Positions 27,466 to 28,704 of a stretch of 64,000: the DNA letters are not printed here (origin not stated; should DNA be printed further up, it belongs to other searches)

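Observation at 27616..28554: Sensor-less sigma54 activator inserted into the conserved rsfS-rlmH ribosome-maturation cluster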

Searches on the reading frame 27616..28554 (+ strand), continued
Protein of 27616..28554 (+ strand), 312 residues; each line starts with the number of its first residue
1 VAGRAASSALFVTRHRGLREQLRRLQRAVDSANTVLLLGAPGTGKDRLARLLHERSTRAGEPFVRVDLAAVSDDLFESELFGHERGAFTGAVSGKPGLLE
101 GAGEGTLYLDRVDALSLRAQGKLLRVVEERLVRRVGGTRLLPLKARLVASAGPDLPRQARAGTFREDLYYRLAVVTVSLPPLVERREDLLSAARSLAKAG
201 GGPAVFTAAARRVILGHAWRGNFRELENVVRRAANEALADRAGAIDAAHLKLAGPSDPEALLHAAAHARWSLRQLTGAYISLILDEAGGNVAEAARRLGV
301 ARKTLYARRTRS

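Call 9: search_solved_structures(query=window:27616-28554:+, show_alignments=3)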
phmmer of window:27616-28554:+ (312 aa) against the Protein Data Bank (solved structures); distinct sequences matched with E-value up to 0.001: 37.
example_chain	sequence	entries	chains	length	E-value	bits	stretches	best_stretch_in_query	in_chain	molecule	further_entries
4l4u_A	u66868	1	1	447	7.8e-55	189.5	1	17-308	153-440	Transcriptional regulator (NtrC family)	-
9qq6_C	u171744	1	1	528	1.5e-54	188.6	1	18-305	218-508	Nif-specific regulatory protein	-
1ny6_A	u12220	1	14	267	4.5e-54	187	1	17-234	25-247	transcriptional regulator (NtrC family)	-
4ly6_A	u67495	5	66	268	4.6e-54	187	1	17-234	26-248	Transcriptional regulator (NtrC family)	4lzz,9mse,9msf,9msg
3m0e_A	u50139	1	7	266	6.2e-54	186.6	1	17-234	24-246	Transcriptional regulator (NtrC family)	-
1ny5_A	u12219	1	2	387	1.3e-53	185.5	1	17-234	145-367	transcriptional regulator (NtrC family)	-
1ojl_A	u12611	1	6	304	5e-52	180.3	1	21-311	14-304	TRANSCRIPTIONAL REGULATORY PROTEIN ZRAR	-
5exx_A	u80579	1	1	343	1.3e-51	179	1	15-234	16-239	Transcriptional regulator FleQ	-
8p53_C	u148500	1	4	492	4.4e-51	177.2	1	14-234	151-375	Transcriptional regulator FleQ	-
6jdi_A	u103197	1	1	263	1.6e-48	168.8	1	14-234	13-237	Nitrogen assimilation regulatory protein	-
6jdl_A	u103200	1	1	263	1.6e-48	168.8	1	14-234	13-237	Nitrogen assimilation regulatory protein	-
7ejw_C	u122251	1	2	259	2.9e-48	168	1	14-234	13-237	Transcriptional regulator FleQ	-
6j7e_A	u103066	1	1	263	3e-48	167.9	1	14-234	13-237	Nitrogen assimilation regulatory protein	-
5exp_A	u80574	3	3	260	3.1e-48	167.9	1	15-234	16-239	Transcriptional regulator FleQ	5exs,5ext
6iy8_A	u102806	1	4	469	4.8e-48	167.3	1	25-233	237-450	Positive regulator CapR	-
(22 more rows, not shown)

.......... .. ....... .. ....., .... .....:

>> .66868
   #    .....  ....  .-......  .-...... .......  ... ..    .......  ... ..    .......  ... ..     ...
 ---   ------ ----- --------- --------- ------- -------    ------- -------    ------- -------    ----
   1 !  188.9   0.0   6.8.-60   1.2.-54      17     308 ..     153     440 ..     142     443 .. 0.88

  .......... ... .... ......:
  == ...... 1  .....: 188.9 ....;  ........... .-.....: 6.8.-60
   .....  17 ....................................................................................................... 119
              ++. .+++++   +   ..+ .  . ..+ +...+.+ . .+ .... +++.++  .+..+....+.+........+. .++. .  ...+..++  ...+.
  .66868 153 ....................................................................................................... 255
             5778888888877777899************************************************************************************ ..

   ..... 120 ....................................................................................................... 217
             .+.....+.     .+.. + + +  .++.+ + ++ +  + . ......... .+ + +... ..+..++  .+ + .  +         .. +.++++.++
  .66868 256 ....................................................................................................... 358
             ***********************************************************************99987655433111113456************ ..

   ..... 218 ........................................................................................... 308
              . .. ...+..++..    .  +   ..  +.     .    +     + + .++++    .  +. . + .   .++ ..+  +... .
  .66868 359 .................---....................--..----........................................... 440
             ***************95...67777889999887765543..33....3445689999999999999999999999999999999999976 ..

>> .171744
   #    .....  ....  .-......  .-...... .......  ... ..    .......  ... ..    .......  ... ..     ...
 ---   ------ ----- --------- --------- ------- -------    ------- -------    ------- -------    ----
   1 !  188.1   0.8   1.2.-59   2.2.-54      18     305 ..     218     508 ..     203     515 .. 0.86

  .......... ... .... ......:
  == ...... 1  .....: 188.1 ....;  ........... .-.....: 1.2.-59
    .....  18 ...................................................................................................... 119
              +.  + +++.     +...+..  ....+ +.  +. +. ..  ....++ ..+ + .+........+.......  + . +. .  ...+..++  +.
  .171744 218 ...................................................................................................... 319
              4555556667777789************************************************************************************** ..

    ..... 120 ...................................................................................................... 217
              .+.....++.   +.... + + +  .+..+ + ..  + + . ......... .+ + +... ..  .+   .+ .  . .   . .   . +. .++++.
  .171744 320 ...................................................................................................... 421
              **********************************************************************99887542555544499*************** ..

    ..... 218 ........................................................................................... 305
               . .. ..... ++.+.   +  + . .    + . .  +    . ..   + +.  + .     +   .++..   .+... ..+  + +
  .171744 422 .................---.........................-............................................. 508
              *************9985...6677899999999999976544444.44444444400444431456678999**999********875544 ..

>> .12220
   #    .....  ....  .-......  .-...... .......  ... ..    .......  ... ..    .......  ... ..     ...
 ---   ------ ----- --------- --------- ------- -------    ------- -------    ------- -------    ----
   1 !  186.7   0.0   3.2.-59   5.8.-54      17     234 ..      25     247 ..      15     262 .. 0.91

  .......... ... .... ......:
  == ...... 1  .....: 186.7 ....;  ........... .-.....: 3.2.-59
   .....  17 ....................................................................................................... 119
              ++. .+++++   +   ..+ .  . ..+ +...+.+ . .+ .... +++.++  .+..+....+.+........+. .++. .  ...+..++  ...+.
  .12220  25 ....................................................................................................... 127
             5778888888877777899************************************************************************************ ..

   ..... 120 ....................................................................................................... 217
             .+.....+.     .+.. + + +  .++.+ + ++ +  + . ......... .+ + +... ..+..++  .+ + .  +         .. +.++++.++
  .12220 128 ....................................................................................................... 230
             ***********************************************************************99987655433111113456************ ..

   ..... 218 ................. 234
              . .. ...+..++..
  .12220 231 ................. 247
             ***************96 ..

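Call 11: find_related_loci(query=A1, collection=genome_contigs, flank=8000)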
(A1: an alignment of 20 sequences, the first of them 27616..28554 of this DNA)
Query A1 (312 aa) in genome_contigs; peptide patterns used: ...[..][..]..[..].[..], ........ (x = any residue, [..] = any of these).
600 stretches matched a pattern (row limit reached: there are more); 599 encode a relative of the query (tblastn E <= 1e-3); the best 80 are kept; 80 distinct loci.
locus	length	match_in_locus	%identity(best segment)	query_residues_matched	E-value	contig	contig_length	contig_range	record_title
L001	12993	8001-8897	69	8-306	4e-124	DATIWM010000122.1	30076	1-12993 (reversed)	MAG TPA_asm: Thermoanaerobaculia bacterium isolate SMAG_U15223 k141_2589531, whole genome shotgun sequence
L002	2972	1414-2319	42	11-308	7e-61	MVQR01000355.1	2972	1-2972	MAG: Syntrophus sp. PtaB.Bin001 A4E66_contig000355, whole genome shotgun sequence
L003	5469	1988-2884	39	16-305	1e-60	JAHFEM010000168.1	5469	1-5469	MAG: Nitrospirae bacterium isolate nzgw269 NODE_24676_length_5470_cov_1.616751, whole genome shotgun sequence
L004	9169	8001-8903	41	11-311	3e-60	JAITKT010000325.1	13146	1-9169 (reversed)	MAG: Deltaproteobacteria bacterium isolate Pcl387_bin74 k119_1902024, whole genome shotgun sequence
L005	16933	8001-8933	39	11-305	5e-60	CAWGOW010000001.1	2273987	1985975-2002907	MAG: uncultured Alphaproteobacteria bacterium isolate MFD04540.bin.1.156 genome assembly, contig: contig_12565, whole ge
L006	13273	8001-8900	40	16-311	2e-59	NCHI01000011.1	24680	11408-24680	MAG: Methylotenera sp. 24-45-7 04302015_24_scaffold_342, whole genome shotgun sequence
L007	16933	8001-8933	40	14-312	1e-59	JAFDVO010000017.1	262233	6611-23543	MAG: Acidobacteria bacterium isolate SZAS-18 ACID-KAN-4__17__length-262233, whole genome shotgun sequence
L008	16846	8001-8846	41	25-306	3e-59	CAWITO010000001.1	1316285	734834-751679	MAG: uncultured Acidobacteriaceae bacterium isolate MFD09671.bin.1.43 genome assembly, contig: contig_10494, whole genom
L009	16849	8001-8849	39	25-311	4e-59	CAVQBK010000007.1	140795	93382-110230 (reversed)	MAG: uncultured bacterium isolate MFD02923.bin.1.27 genome assembly, contig: contig_38415, whole genome shotgun sequence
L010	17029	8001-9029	38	4-306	2e-58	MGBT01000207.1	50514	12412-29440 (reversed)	MAG: Candidatus Rokubacteria bacterium GWA2_70_23 gwa2_scaffold_7124, whole genome shotgun sequence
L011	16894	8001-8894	37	11-305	1e-58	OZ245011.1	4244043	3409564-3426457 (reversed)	MAG: Nitrospinaceae bacterium isolate 04370925-b84a-440d-9222-898c7f7ce6c7 genome assembly, chromosome: 1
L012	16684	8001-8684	47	11-233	4e-58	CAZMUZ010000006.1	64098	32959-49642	MAG TPA_asm: uncultured Rhodospirillaceae bacterium isolate binchicken_co199_93 genome assembly, contig: NODE_553_length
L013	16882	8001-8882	40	17-308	1e-57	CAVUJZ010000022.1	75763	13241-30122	MAG: uncultured Acidobacteriota bacterium isolate MFD01721.bin.2.2 genome assembly, contig: contig_62015, whole genome s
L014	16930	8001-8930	37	1-308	2e-57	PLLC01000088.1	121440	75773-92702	MAG: Syntrophaceae bacterium isolate fen_1170 73.20120800_E3X.7_contig_1166, whole genome shotgun sequence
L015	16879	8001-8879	37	17-308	3e-57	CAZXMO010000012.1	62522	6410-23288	MAG TPA_asm: uncultured Spirochaetales bacterium isolate binchicken_co8_383 genome assembly, contig: NODE_326_length_625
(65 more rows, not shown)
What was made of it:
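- On Bacterial enhancer-binding proteins (sigma-54 activators, Pfam PF00158): The genome_contigs scan was already spent (call 11).
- Tried and rejected: Scan of genome_contigs with the family alignment (call 11).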

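Call 12: find_encoding_contigs(protein=P0033, flank=10000, max_places=1)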
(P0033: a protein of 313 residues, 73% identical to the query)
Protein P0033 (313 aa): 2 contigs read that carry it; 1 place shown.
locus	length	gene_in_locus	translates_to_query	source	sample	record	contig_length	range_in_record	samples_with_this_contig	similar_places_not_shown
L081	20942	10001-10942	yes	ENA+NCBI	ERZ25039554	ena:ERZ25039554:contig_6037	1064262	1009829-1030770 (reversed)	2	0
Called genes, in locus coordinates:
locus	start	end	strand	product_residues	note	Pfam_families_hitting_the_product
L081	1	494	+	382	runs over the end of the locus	PF00487:FA_desaturase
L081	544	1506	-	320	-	PF00890:FAD_binding_2 (weak), PF01266:DAO (faint), PF03486:HI0933_like (faint), PF07992:Pyr_redox_2, PF13450:NAD_binding_8 (faint), PF13738:Pyr_redox_3, PF00070:Pyr_redox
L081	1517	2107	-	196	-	PF00578:AhpC-TSA, PF08534:Redoxin, PF10417:1-cysPrx_C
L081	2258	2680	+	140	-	PF00210:Ferritin (faint), PF02915:Rubrerythrin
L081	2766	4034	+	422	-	PF25160:LdpA_Fe-S-bd (faint), PF13237:Fer4_10 (weak), PF02754:CCG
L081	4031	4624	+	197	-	PF12007:DUF3501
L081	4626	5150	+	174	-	PF00300:His_Phos_1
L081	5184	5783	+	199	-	PF04011:LemA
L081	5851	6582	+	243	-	PF04536:TPM_phosphatase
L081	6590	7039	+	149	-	PF04536:TPM_phosphatase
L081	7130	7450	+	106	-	PF00829:Ribosomal_L21p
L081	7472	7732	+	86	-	PF01016:Ribosomal_L27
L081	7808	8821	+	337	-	PF01018:GTP1_OBG, PF01926:MMR_HSR1, PF02421:FeoB_N (weak)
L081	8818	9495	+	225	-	PF01467:CTP_transf_like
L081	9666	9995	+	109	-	PF02410:RsfS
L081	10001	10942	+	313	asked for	PF00158:Sigma54_activat, PF14532:Sigma54_activ_2, PF07728:AAA_5 (weak), PF25601:AAA_lid_14 (weak), PF02954:HTH_8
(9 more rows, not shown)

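Call 13: find_encoding_contigs(protein=P0103, flank=10000, max_places=1)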
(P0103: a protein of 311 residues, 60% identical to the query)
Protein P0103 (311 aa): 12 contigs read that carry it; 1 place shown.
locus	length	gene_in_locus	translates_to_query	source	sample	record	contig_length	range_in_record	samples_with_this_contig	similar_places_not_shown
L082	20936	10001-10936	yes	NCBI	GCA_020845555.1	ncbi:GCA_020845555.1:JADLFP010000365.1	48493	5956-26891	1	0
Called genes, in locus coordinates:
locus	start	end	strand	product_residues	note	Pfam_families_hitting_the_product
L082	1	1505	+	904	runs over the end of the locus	PF13287:Fn3_assoc, PF13290:CHB_HEX_C_1, PF00135:COesterase, PF07859:Abhydrolase_3, PF20434:BD-FAE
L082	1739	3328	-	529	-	PF00270:DEAD, PF00271:Helicase_C, PF25399:DeaD_dimer, PF03880:DbpA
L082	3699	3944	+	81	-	PF00037:Fer4 (weak), PF12797:Fer4_2 (faint), PF13237:Fer4_10 (weak), PF14697:Fer4_21 (weak), PF12838:Fer4_7 (weak), PF13187:Fer4_9 (weak)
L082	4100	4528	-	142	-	-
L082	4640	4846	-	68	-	-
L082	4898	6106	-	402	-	PF00365:PFK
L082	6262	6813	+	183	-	-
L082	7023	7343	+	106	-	PF00829:Ribosomal_L21p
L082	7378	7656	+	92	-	PF01016:Ribosomal_L27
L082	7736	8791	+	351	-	PF01018:GTP1_OBG, PF01926:MMR_HSR1, PF02421:FeoB_N (weak), PF19993:DO-GTPase2 (faint)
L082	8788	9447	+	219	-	PF01467:CTP_transf_like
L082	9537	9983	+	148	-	PF02410:RsfS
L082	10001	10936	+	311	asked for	PF00158:Sigma54_activat, PF14532:Sigma54_activ_2, PF07728:AAA_5 (weak), PF25601:AAA_lid_14, PF02954:HTH_8, PF13556:HTH_30 (faint)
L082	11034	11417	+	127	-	PF01258:zf-dskA_traR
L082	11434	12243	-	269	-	PF02811:PHP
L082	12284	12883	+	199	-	PF01923:Cob_adeno_trans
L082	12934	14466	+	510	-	-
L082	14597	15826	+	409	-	PF00756:Esterase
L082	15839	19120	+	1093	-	PF00532:Peripla_BP_1, PF13377:Peripla_BP_3, PF13407:Peripla_BP_4 (weak), PF00512:HisKA, PF02518:HATPase_c, PF00072:Response_reg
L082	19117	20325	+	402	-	PF00072:Response_reg, PF00512:HisKA, PF02518:HATPase_c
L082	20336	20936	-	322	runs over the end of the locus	PF08240:ADH_N, PF00107:ADH_zinc_N, PF13602:ADH_zinc_N_2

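Call 14: find_encoding_contigs(protein=P0112, flank=10000, max_places=1)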
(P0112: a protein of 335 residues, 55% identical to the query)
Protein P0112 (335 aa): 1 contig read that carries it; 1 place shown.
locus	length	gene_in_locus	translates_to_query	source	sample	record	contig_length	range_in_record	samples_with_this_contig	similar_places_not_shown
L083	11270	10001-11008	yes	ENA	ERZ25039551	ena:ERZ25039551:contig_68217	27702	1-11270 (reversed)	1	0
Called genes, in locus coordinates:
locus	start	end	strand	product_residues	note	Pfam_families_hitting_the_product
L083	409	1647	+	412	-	PF07498:Rho_N (weak), PF07497:Rho_RNA_bind, PF00006:ATP-synt_ab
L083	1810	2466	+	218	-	PF02621:VitK2_biosynth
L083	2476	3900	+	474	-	PF04055:Radical_SAM, PF19288:CofH_C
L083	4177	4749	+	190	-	-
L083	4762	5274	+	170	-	PF00300:His_Phos_1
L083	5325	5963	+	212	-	PF04011:LemA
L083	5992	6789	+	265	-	PF04536:TPM_phosphatase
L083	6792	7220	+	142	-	PF04536:TPM_phosphatase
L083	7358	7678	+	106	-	PF00829:Ribosomal_L21p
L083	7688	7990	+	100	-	PF01016:Ribosomal_L27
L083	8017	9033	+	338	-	PF01018:GTP1_OBG, PF02421:FeoB_N (weak), PF01926:MMR_HSR1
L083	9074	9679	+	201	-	PF01467:CTP_transf_like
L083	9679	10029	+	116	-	PF02410:RsfS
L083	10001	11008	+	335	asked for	PF00158:Sigma54_activat, PF14532:Sigma54_activ_2, PF07728:AAA_5 (weak), PF25601:AAA_lid_14, PF02954:HTH_8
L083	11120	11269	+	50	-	?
